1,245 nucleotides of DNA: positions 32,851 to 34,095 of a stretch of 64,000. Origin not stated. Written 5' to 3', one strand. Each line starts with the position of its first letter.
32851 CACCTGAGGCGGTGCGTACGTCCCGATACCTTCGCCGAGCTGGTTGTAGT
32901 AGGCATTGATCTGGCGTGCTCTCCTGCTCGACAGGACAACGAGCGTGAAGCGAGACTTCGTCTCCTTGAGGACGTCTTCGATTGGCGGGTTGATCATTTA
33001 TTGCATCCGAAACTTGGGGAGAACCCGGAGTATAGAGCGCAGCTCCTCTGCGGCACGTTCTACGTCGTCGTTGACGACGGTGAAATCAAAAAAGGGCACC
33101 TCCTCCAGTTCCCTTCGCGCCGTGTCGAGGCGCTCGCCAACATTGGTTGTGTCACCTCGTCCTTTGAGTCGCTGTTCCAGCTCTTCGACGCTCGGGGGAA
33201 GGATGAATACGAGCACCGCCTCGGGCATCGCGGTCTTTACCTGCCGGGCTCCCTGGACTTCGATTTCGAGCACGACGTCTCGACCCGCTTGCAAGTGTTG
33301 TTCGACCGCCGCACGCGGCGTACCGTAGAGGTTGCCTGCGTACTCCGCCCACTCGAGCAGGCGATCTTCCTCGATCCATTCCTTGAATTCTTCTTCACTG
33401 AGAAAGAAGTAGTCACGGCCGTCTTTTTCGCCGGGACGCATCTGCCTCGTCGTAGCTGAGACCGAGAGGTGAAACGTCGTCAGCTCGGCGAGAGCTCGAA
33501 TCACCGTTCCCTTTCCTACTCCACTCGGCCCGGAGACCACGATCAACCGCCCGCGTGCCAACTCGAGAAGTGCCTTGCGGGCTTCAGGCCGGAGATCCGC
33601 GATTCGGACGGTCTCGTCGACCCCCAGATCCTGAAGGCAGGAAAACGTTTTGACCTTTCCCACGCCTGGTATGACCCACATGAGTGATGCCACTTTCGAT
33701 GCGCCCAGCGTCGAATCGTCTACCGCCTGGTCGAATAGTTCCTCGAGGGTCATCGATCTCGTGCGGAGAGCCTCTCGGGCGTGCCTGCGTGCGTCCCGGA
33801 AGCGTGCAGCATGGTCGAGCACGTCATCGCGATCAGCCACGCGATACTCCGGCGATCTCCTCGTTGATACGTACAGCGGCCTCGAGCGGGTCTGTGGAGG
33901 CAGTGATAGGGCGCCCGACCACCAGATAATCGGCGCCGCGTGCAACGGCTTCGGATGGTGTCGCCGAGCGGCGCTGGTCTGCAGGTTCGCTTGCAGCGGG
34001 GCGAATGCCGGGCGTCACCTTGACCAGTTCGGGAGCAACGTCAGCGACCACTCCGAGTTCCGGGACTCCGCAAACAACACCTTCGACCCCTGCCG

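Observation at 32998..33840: In-frame mIHF-guanylate kinase fusion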

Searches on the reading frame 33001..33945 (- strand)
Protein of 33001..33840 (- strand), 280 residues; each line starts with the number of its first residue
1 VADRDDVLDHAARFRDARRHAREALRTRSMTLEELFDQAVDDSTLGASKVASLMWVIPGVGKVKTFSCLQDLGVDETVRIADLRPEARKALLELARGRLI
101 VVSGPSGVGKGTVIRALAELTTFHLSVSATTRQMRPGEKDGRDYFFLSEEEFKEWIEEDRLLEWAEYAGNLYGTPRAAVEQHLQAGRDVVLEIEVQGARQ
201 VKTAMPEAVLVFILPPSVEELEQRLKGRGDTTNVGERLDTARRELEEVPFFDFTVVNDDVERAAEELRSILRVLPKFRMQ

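Call 7: search_protein_families(library=pfam, proteins=[window:33001-33840:-, window:33001-33945:-], max_evalue=0.1)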
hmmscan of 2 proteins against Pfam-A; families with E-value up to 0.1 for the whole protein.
window:33001-33840:- (280 aa): 22 families
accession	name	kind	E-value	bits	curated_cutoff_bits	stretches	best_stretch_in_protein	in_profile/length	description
PF00625.27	Guanylate_kin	-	7.3e-50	169.6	25.2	1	97-272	2-180/182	Guanylate kinase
PF22525.1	H2TH_5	-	2.9e-09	37.3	27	1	25-93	1-69/71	S13-like H2TH domain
PF13671.12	AAA_33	-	4e-08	34.1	27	1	99-242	1-132/143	AAA domain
PF13238.12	AAA_18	-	5.1e-07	30.6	29.4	1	100-233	1-116/128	AAA domain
PF03193.22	RsgA_GTPase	-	0.00012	22.4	30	1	79-132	88-139/174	RsgA GTPase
PF03215.21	Rad17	-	0.00032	21.1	23.8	1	69-125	18-73/186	Rad17 P-loop domain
PF07931.18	CPT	-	0.001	19.4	22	1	97-236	1-135/172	Chloramphenicol phosphotransferase-like protein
PF13191.12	AAA_16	-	0.0011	20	32.6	1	94-120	19-48/167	AAA ATPase domain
PF00005.33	ABC_tran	-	0.0041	18.1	25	1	92-122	6-36/137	ABC transporter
PF13604.12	AAA_30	-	0.0091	16.2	27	1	89-122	8-43/191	AAA domain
PF13401.12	AAA_22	-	0.012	16.4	27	1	97-121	5-29/130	AAA domain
PF25199.1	nSTAND_NTPase5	-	0.014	15.7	34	0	95-118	39-62/145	Novel STAND NTPase 5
PF20703.3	nSTAND1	-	0.015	15.4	27.1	1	90-140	25-80/379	Novel STAND NTPase 1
PF13521.12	AAA_28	-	0.024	15.3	27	1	100-121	2-24/164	AAA domain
PF13207.12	AAA_17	-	0.026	15.2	27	1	104-145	2-46/136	AAA domain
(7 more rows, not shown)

window:33001-33945:- (315 aa): 21 families
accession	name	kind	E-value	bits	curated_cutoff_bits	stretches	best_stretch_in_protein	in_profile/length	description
PF00625.27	Guanylate_kin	-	1e-49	169.1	25.2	1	132-307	2-180/182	Guanylate kinase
PF22525.1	H2TH_5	-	3.7e-09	36.9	27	1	60-128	1-69/71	S13-like H2TH domain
PF13671.12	AAA_33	-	6.1e-08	33.5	27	1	134-277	1-132/143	AAA domain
PF13238.12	AAA_18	-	6.3e-07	30.3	29.4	1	135-268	1-116/128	AAA domain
PF03193.22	RsgA_GTPase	-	0.00015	22.1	30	1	114-167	88-139/174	RsgA GTPase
PF03215.21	Rad17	-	0.00038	20.9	23.8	1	104-160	18-73/186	Rad17 P-loop domain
PF07931.18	CPT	-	0.0015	18.8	22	1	132-271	1-135/172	Chloramphenicol phosphotransferase-like protein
PF13191.12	AAA_16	-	0.0018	19.2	32.6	1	129-155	19-48/167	AAA ATPase domain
PF00005.33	ABC_tran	-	0.0047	18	25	1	127-157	6-36/137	ABC transporter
PF13604.12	AAA_30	-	0.012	15.8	27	1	124-157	8-43/191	AAA domain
PF13401.12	AAA_22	-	0.015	16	27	1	132-156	5-29/130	AAA domain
PF20703.3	nSTAND1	-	0.018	15.1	27.1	1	125-175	25-80/379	Novel STAND NTPase 1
PF25199.1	nSTAND_NTPase5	-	0.02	15.2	34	0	130-153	39-62/145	Novel STAND NTPase 5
PF20720.3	nSTAND3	-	0.033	14.3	27.2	1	122-153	7-38/155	Novel STAND NTPase 3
PF13207.12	AAA_17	-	0.037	14.8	27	0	139-180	2-46/136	AAA domain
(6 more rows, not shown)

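Call 8: search_protein_families(library=ncbifam, proteins=[window:33001-33840:-], max_evalue=0.1)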
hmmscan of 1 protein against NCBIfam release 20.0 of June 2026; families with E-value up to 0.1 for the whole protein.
window:33001-33840:- (280 aa): 46 families (the best 25 are shown)
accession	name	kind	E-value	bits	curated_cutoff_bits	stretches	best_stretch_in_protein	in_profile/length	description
TIGR03263.1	guanyl_kin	equivalog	5.7e-69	231.3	160.45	1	97-272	1-179/180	guanylate kinase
NF011325.0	PRK14738.1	equivalog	2.8e-56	190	263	1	95-272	11-193/206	guanylate kinase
NF011324.0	PRK14737.1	equivalog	6e-48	163.1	318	1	98-271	6-182/187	guanylate kinase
TIGR02322.1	phosphon_PhnN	equivalog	5.2e-15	55.6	156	1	97-270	1-175/179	phosphonate metabolism protein/1,5-bisphosphokinase (PRPP-forming) PhnN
NF041260.1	actino_IHF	equivalog_domain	1.7e-14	54.1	60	1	3-93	9-99/102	integration host factor, actinobacterial type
NF007485.0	PRK10078.1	equivalog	1.8e-10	40.8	153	1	97-271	2-174/186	ribose 1,5-bisphosphokinase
NF008653.0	PRK11650.1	subfamily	0.00045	19.4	432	1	92-122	25-55/357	sn-glycerol-3-phosphate ABC transporter ATP-binding protein UgpC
TIGR02315.1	ABC_phnC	equivalog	0.00076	19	266.1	1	91-123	22-54/243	phosphonate ABC transporter ATP-binding protein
TIGR00602.1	rad24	subfamily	0.0011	17.6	482.55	1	86-125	99-138/640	checkpoint protein rad24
TIGR03265.1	PhnT2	equivalog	0.0021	17.3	457.7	1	89-123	22-56/353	putative 2-aminoethylphosphonate ABC transporter ATP-binding protein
TIGR01189.1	ccmA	equivalog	0.0026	17.5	131.6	1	92-122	21-51/198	heme ABC exporter ATP-binding protein CcmA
NF008932.0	PRK12289.1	equivalog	0.0028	16.7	483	1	86-121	168-203/363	small ribosomal subunit biogenesis GTPase RsgA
NF008233.0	PRK11000.1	equivalog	0.0039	16.1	568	1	91-122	23-54/369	maltose/maltodextrin ABC transporter ATP-binding protein MalK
TIGR00017.1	cmk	equivalog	0.0069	16.1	135.55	1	99-125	4-30/217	(d)CMP kinase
NF008421.0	PRK11248.1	equivalog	0.007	15.9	357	1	90-124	20-54/255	taurine ABC transporter ATP-binding subunit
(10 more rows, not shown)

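Call 9: find_homologous_proteins(query=window:33001-33840:-, max_evalue=0.00001)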
Query window:33001-33840:- (280 aa): 7989 proteins with E <= 0.00001 among 8000 candidates; the best 120 are listed.
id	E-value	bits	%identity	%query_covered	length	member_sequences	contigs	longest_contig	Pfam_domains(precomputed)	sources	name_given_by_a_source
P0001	6.0e-171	585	97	100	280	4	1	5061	PF22525.2,PF13671.13,PF00625.28,PF13238.13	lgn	-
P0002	2.1e-134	465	77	100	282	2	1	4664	PF22525.2,PF13671.13,PF00625.28,PF13238.13,PF03215.22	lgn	-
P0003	1.6e-126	439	90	81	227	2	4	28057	PF13671.13,PF00625.28,PF13238.13,PF03215.22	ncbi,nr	ncbi:MAG: guanylate kinase [Acidimicrobiia bacterium]|nr:guanylate kinase [Acidimicrobiia bacterium]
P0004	1.2e-115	404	68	100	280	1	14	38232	PF22525.2,PF00625.28,PF13238.13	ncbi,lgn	-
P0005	1.2e-114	400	64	100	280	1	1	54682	PF22525.2,PF13671.13,PF03193.23,PF00625.28,PF13238.13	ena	-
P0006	4.8e-113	395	64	100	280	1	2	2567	PF22525.2,PF13671.13,PF03193.23,PF00625.28,PF13238.13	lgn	-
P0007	1.4e-112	394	67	100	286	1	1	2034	PF00625.28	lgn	-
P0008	2.8e-109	383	67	99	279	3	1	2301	PF00625.28,PF13238.13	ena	-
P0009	1.8e-86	308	69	72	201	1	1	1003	PF13671.13,PF00625.28,PF13238.13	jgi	-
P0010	1.9e-76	275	51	97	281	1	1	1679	PF22525.2,PF13671.13,PF00625.28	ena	-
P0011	1.1e-69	253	68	63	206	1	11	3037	PF00625.28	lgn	-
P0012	8.1e-63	231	61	63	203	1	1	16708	PF00625.28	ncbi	-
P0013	9.6e-63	230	63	63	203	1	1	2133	PF00625.28,PF13191.13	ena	-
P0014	8.9e-62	227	65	58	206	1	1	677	PF00625.28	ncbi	-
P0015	1.7e-61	226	61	63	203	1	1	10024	PF00625.28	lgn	-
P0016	5.9e-61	224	65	58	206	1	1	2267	PF00625.28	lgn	-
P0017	5.9e-61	224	65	58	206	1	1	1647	PF00625.28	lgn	-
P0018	1.4e-60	223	65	58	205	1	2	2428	PF00625.28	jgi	jgi:guanylate kinase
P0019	1.4e-60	223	65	58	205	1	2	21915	PF00625.28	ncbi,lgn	ncbi:MAG: guanylate kinase [Acidimicrobiia bacterium]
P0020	1.6e-60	223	65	58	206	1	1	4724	PF00625.28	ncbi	-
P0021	1.6e-60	223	64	58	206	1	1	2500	PF00625.28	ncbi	ncbi:MAG: guanylate kinase [Acidimicrobiia bacterium]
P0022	1.6e-60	223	64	58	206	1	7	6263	PF00625.28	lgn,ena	-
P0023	1.8e-60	223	65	58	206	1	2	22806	PF00625.28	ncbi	ncbi:MAG: guanylate kinase [Acidimicrobiia bacterium]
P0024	1.9e-60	223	65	58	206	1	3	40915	PF00625.28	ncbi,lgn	ncbi:MAG: guanylate kinase [Acidimicrobiia bacterium]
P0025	2.0e-60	223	65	58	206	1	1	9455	PF00625.28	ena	-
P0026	2.1e-60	223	64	58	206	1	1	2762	PF00625.28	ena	-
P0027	2.1e-60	223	64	58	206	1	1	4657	PF00625.28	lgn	-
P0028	2.2e-60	223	64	58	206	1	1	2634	PF00625.28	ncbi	-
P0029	3.8e-60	222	60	63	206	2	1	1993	PF00625.28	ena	-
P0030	3.9e-60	222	64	58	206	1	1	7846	PF00625.28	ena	-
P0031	5.0e-60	221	64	58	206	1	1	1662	PF00625.28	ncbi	-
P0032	5.0e-60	221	64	58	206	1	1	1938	PF00625.28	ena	-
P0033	5.1e-60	221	64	58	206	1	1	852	PF00625.28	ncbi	-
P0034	6.2e-60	221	64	58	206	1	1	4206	PF00625.28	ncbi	-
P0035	7.9e-60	221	64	58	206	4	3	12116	PF00625.28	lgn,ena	-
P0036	6.6e-59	218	61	63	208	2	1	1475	PF00625.28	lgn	-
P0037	8.9e-59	217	59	63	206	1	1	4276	PF00625.28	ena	-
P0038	7.6e-57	211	62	54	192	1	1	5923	PF00625.28,PF13238.13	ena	-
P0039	1.7e-56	210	46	90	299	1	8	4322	PF22525.2,PF00625.28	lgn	-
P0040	5.2e-56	208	59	63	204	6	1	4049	PF00625.28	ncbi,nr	ncbi:MAG: guanylate kinase [Acidimicrobiia bacterium]|nr:guanylate kinase [Acidimicrobiia bacterium]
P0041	5.7e-56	208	56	65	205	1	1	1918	PF13671.13,PF00625.28,PF13238.13,PF13191.13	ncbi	ncbi:MAG: guanylate kinase, partial [Acidimicrobiia bacterium]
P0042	9.0e-56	207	59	63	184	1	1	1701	PF13671.13,PF00625.28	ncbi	-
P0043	1.2e-55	207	58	63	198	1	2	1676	PF13671.13,PF13401.13,PF00625.28,PF13191.13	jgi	jgi:guanylate kinase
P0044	1.4e-55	207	57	66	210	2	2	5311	PF00625.28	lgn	-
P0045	2.2e-55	206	56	63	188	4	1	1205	PF13671.13,PF00625.28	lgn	-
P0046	2.7e-55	206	58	63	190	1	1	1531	PF00625.28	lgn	-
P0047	4.0e-55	205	62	63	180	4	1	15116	PF00625.28,PF13191.13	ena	-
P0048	4.6e-55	205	60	63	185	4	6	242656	PF00625.28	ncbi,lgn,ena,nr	ncbi:MAG: guanylate kinase [Oscillospiraceae bacterium]|nr:guanylate kinase [Oscillospiraceae bacter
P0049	4.9e-55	205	60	63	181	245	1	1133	PF13671.13,PF00625.28,PF13191.13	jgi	-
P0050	8.2e-55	204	60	63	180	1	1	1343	PF13671.13,PF00625.28,PF13191.13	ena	-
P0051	8.7e-55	204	62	62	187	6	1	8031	PF00625.28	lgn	-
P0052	1.0e-54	204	54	63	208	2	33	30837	PF00625.28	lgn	-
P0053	1.2e-54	204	56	66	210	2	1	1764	PF00625.28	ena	-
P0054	1.6e-54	203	54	63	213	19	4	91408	PF13671.13,PF00625.28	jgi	jgi:guanylate kinase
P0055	2.4e-54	203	52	64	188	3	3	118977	PF13671.13,PF00625.28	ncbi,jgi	jgi:guanylate kinase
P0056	2.6e-54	203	55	64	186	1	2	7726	PF13671.13,PF00625.28,PF13238.13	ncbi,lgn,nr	ncbi:MAG: guanylate kinase [Oscillatoria sp. PMC 1068.18]|nr:guanylate kinase [Oscillatoria sp. PMC 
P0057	3.5e-54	202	58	63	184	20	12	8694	PF00625.28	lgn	-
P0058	3.6e-54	202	57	63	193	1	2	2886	PF13671.13,PF00625.28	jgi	jgi:guanylate kinase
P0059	3.8e-54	202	59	64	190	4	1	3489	PF00625.28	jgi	jgi:guanylate kinase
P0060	4.2e-54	202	53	65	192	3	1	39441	PF13671.13,PF00625.28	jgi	jgi:guanylate kinase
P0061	4.4e-54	202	59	63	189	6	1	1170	PF00625.28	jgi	jgi:guanylate kinase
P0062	4.8e-54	202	54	63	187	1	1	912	PF13671.13,PF00625.28,PF13238.13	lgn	-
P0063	5.2e-54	202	60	63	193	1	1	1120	PF00625.28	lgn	-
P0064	5.6e-54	202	56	62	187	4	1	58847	PF13671.13,PF00625.28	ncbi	-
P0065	5.7e-54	202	59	64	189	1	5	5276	PF13671.13,PF00625.28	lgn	-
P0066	6.6e-54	201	60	63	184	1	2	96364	PF00625.28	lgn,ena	-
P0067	6.7e-54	201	57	63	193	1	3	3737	PF13671.13,PF00625.28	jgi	jgi:guanylate kinase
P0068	7.6e-54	201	55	62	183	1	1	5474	PF13671.13,PF00625.28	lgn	-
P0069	7.6e-54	201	58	62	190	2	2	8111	PF00625.28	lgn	-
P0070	8.5e-54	201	53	63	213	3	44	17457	PF00625.28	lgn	-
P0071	8.7e-54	201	55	64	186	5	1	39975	PF13671.13,PF00625.28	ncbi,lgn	-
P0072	1.0e-53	201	47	89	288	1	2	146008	PF22525.2,PF00625.28,PF13191.13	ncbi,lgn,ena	-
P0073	1.0e-53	201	59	63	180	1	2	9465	PF00625.28,PF13191.13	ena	-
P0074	1.2e-53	201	62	61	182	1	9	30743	PF00625.28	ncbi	-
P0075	1.2e-53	201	54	63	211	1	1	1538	PF00625.28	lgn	-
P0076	1.2e-53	200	53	63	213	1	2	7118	PF00625.28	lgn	-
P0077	1.3e-53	200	59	63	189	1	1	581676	PF00625.28,PF13238.13,PF13191.13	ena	-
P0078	1.3e-53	200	58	63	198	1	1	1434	PF00625.28,PF25199.2,PF13191.13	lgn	-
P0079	1.3e-53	200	58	63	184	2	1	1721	PF00625.28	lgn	-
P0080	1.4e-53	200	60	63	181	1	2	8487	PF00625.28,PF13191.13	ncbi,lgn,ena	-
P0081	1.4e-53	200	61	63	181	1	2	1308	PF00625.28,PF13191.13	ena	-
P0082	1.4e-53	200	54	65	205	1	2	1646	PF00625.28,PF13238.13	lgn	-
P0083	1.5e-53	200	57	63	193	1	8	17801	PF13671.13,PF00625.28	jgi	jgi:guanylate kinase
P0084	1.5e-53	200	59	63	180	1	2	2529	PF13671.13,PF00625.28,PF13191.13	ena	-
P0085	1.6e-53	200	58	63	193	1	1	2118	PF13671.13,PF00625.28,PF13191.13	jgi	jgi:guanylate kinase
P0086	1.6e-53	200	58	66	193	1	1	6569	PF00625.28,PF13191.13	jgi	jgi:guanylate kinase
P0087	1.8e-53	200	58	63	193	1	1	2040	PF13671.13,PF00625.28,PF13191.13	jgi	jgi:guanylate kinase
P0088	1.8e-53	200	54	63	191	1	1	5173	PF00625.28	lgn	-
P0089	1.9e-53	200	48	83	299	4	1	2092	PF22525.2,PF00625.28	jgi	jgi:guanylate kinase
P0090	1.9e-53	200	54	63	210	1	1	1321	PF00625.28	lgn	-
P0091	2.0e-53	200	54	63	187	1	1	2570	PF00625.28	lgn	-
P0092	2.3e-53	200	55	65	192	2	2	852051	PF13671.13,PF00625.28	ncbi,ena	-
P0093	2.4e-53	200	57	63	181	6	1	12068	PF13671.13,PF00625.28,PF13191.13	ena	-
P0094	2.4e-53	200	47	83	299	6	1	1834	PF22525.2,PF00625.28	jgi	jgi:guanylate kinase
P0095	2.4e-53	200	57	64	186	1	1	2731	PF00625.28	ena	-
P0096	2.5e-53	199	58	63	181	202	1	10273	PF00625.28,PF13191.13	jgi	-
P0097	2.5e-53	199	58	63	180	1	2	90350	PF00625.28,PF13191.13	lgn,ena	-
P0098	2.5e-53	199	57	63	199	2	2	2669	PF00625.28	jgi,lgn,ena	-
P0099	2.7e-53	199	58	63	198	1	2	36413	PF00625.28,PF13191.13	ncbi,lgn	ncbi:MAG: guanylate kinase [Acidimicrobiia bacterium]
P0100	2.7e-53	199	58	63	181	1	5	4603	PF00625.28,PF13191.13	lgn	-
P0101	2.8e-53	199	57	63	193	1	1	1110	PF13671.13,PF00625.28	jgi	-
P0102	2.9e-53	199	56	63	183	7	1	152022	PF13671.13,PF00625.28,PF13238.13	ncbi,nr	ncbi:MAG: guanylate kinase [Hydrococcus sp. C42_A2020_068]|nr:guanylate kinase [Hydrococcus sp. C42_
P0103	3.1e-53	199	57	60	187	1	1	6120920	PF13671.13,PF00625.28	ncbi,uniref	ncbi:guanylate kinase [Lyngbya aestuarii]|uniref:guanylate kinase n=1 Tax=Lyngbya aestuarii TaxID=11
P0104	3.1e-53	199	56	64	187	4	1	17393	PF13671.13,PF00625.28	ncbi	ncbi:MAG: guanylate kinase [Elainellaceae cyanobacterium]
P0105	3.2e-53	199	56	64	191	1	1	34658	PF13671.13,PF00625.28,PF13238.13,PF13191.13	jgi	jgi:guanylate kinase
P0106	3.4e-53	199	58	63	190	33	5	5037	PF00625.28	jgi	-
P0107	3.5e-53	199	58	63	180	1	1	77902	PF00625.28,PF13191.13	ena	-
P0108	3.5e-53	199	61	61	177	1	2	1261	PF00625.28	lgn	-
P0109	3.5e-53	199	57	63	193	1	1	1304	PF13671.13,PF00625.28,PF13238.13,PF13191.13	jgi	-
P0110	3.6e-53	199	55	64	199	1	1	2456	PF13671.13,PF00625.28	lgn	-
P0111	3.9e-53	199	57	64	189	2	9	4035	PF00625.28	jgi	jgi:guanylate kinase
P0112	4.2e-53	199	44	96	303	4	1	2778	PF22525.2,PF00625.28,PF13191.13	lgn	-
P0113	4.4e-53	199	59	63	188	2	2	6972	PF00625.28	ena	-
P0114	4.4e-53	199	60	62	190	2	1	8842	PF00625.28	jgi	jgi:guanylate kinase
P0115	4.6e-53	199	57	64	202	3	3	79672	PF00625.28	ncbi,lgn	ncbi:MAG TPA: guanylate kinase [Acidimicrobiia bacterium]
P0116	5.1e-53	198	56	64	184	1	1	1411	PF00625.28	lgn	-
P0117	5.5e-53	198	54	64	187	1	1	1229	PF13671.13,PF00625.28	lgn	-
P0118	5.6e-53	198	61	64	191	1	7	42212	PF00625.28,PF13238.13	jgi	jgi:guanylate kinase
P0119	5.9e-53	198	58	62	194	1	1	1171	PF13671.13,PF00625.28,PF13238.13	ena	-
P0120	5.9e-53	198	58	63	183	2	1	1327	PF00625.28,PF13191.13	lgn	-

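Call 12: find_related_loci(query=window:33001-33840:-, collection=genome_contigs, flank=6000)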
Query window:33001-33840:- (280 aa) in genome_contigs; peptide patterns used: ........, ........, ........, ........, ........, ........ (x = any residue, [..] = any of these).
310 stretches matched a pattern; 180 encode a relative of the query (tblastn E <= 1e-3); the best 80 are kept; 80 distinct loci.
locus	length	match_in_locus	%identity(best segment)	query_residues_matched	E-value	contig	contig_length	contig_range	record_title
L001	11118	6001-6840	88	1-280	5e-162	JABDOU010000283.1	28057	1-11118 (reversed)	MAG: Acidimicrobiia bacterium isolate Site_A38 k127_767440, whole genome shotgun sequence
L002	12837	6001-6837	77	1-279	3e-143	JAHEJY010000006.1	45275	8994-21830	MAG: Actinomycetes bacterium isolate Ww569 NODE_1483_length_45275_cov_5.901980, whole genome shotgun sequence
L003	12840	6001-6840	68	1-280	3e-121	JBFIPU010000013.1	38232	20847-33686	MAG: Acidimicrobiia bacterium isolate Mix_sand12.2021.10.Z.63 k141_1488831_length_38232_cov_23.5960, whole genome shotgu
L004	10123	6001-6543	56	96-272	5e-62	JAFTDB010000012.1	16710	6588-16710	MAG: Acholeplasmatales bacterium isolate RGIG3708 Goat_Rumen.Co__c1189449, whole genome shotgun sequence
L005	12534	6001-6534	55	98-272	1e-60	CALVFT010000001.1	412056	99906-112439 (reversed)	MAG: Candidatus Gastranaerophilales bacterium isolate BRZ_FQ__bin85 genome assembly, contig: BRZ_FQ__NODE_5_length_41205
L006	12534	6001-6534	52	97-271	3e-58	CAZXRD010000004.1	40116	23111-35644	MAG TPA_asm: uncultured Oscillospiraceae bacterium isolate SRP141132_co2_285 genome assembly, contig: NODE_453_length_40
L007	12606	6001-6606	51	89-278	3e-58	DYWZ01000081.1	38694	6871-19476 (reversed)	MAG TPA_asm: Enterococcus columbae isolate CHK170-2825 c_000000000081_SRA:ERR2241981, whole genome shotgun sequence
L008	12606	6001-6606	50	89-278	5e-58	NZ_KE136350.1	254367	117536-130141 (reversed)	Enterococcus columbae DSM 7374 = ATCC 51263 acpMI-supercont1.4, whole genome shotgun sequence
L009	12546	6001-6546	53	95-272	6e-57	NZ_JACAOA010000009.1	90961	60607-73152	Ruoffia halotolerans strain INB8 SG052.00009, whole genome shotgun sequence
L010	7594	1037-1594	50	88-271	1e-56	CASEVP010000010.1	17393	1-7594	uncultured Ruminococcus sp. isolate CO.O51.metabat-bins.17 genome assembly, contig: CO.O51.metabat-bins.17.fa_k141_69069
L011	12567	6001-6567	49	87-271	6e-56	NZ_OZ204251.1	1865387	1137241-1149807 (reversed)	Bombilactobacillus bombi strain LMG 32930 isolate CCM 8440 chromosome 1, complete sequence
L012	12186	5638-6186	50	93-272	1e-55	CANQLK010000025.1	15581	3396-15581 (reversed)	MAG: Candidatus Gastranaerophilales bacterium isolate Lapin-015__bin52 genome assembly, contig: Lapin-015__NODE_3624_len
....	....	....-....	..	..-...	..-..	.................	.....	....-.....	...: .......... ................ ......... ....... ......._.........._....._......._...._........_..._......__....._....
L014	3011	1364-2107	46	41-273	1e-54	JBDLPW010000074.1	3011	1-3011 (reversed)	MAG: Actinomycetota bacterium isolate hugercreek_2019_sw_WHONDRS-S19S_0044_B_bin.78 scaffold_1643224, whole genome shotg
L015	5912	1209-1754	53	94-271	9e-55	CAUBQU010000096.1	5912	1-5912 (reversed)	MAG TPA_asm: uncultured Oscillospiraceae bacterium isolate ERR8263857_bin.24_MetaWRAP_v1.3_MAG genome assembly, contig:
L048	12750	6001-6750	43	41-273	6e-50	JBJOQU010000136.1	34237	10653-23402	MAG: Actinomycetota bacterium isolate yakimariver_2019_sw_WHONDRS-S19S_0060_B_bin.29 scaffold_1051006, whole genome shot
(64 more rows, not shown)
